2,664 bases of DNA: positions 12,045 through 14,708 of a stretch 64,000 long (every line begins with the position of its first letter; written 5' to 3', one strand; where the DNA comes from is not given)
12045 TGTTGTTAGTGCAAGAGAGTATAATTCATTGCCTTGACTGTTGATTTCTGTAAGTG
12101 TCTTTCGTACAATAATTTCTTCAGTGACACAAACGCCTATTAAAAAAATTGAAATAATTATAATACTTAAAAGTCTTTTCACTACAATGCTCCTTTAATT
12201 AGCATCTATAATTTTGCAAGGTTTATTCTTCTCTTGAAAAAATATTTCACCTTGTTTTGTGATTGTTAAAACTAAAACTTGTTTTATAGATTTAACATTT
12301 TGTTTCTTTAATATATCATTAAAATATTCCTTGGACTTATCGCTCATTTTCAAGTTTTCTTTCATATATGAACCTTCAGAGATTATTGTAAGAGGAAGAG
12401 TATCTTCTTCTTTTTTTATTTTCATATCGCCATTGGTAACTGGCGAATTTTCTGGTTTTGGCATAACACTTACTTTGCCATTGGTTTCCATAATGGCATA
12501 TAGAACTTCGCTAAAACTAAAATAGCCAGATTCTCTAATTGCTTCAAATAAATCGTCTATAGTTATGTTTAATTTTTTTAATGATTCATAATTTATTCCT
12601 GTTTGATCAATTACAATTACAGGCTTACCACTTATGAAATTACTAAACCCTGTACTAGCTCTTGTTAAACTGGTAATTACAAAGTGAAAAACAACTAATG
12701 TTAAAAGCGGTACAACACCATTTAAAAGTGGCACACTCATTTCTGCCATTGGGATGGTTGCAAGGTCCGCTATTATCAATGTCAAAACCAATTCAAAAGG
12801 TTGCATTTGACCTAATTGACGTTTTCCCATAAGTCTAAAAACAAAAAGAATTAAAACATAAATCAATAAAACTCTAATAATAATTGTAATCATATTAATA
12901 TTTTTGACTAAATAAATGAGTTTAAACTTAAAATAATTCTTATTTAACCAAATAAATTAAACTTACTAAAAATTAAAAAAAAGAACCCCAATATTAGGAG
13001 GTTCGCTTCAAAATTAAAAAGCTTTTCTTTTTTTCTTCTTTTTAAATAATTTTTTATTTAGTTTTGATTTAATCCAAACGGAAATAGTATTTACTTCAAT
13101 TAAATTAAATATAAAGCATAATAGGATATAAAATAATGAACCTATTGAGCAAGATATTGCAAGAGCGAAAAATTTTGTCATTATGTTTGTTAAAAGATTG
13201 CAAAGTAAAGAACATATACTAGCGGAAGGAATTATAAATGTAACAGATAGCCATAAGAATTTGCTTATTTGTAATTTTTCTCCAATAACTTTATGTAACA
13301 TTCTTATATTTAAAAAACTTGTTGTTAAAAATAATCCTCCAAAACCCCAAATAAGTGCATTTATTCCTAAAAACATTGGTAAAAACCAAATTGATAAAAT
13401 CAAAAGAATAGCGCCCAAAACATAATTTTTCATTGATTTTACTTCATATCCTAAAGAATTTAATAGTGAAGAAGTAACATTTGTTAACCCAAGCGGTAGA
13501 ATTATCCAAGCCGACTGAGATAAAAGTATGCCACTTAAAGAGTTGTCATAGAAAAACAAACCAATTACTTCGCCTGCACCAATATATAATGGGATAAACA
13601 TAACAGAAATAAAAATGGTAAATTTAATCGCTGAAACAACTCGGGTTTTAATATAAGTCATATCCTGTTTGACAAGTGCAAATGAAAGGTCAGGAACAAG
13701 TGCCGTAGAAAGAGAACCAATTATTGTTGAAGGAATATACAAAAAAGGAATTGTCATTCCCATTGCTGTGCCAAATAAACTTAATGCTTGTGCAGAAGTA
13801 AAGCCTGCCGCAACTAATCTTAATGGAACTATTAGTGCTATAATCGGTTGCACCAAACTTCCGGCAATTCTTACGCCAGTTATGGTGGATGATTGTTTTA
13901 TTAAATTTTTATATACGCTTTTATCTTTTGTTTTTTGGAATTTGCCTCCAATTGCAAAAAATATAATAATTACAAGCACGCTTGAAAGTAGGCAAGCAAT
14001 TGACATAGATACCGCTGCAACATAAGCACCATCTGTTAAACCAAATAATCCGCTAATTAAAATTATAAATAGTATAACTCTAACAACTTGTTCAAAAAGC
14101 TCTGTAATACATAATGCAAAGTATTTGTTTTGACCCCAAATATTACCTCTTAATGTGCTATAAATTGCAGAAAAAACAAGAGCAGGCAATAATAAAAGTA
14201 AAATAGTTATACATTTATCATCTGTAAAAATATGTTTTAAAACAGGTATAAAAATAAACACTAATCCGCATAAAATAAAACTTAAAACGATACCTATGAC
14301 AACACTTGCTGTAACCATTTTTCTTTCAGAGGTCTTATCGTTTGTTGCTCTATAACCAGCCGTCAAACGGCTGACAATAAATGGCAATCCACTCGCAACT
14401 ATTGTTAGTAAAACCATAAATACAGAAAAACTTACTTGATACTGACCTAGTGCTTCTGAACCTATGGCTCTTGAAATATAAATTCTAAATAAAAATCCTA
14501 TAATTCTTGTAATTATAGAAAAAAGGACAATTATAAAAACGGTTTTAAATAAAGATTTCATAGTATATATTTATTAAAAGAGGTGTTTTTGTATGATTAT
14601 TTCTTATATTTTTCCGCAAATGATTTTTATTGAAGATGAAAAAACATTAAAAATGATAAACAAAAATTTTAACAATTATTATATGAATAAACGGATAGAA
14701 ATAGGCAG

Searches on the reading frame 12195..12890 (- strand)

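Call 74: search_protein_families(library=pfam, proteins=[window:12195-12890:-], max_evalue=0.00001)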
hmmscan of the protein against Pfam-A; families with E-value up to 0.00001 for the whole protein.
window:12195-12890:- (231 aa): 1 family
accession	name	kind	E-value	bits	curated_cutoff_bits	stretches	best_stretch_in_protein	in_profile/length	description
PF04239.17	DUF421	-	4.7e-34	117.1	23.6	1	80-210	4-128/129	YetF C-terminal domain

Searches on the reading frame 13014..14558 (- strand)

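Call 74: search_protein_families(library=pfam, proteins=[window:13014-14558:-], max_evalue=0.00001)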
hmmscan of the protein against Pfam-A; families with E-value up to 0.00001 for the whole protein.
window:13014-14558:- (514 aa): 1 family
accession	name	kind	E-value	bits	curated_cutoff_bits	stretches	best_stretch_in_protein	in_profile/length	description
PF01943.22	Polysacc_synt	-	1.9e-19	70.6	28.2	1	4-246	2-234/274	Polysaccharide biosynthesis protein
